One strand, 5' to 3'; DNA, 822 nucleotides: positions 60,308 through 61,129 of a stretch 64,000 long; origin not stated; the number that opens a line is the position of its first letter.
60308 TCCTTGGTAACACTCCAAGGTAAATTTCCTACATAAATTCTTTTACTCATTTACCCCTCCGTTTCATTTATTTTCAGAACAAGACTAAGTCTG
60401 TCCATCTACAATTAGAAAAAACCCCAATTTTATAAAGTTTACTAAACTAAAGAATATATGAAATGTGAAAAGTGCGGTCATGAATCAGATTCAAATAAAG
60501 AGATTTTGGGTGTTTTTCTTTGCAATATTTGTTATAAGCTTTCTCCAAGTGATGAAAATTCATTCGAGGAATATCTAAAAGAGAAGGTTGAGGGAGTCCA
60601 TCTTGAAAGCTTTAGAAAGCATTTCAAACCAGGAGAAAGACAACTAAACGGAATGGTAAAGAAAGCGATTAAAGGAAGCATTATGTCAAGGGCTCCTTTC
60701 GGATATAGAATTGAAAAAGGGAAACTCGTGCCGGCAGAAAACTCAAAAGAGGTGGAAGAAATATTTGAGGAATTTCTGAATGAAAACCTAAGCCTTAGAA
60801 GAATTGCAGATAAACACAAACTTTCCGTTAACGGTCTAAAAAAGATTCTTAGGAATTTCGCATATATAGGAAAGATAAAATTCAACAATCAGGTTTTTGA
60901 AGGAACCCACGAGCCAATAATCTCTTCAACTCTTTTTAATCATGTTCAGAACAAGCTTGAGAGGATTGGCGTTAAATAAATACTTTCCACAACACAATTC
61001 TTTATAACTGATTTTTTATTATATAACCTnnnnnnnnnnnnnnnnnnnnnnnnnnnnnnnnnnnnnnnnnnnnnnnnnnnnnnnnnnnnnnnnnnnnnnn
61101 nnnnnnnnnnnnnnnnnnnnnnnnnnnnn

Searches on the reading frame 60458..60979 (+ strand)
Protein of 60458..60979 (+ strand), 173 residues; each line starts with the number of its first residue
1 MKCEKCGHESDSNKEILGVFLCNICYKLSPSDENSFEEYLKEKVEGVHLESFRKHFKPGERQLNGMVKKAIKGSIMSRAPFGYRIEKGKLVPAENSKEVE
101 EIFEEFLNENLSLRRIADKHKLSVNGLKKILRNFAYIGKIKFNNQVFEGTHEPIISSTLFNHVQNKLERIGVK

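Call 12: search_protein_families(library=pfam, proteins=[window:60458-60979:+], max_evalue=0.01)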
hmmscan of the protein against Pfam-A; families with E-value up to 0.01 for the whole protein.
window:60458-60979:+ (173 aa): 2 families
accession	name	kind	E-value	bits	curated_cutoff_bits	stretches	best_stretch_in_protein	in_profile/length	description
PF07508.19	Recombinase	-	1.7e-11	44.7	21.1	1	95-168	3-100/102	Recombinase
PF13102.12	Phage_int_SAM_5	-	0.003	18.3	22.3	0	34-81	52-93/98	Phage integrase SAM-like domain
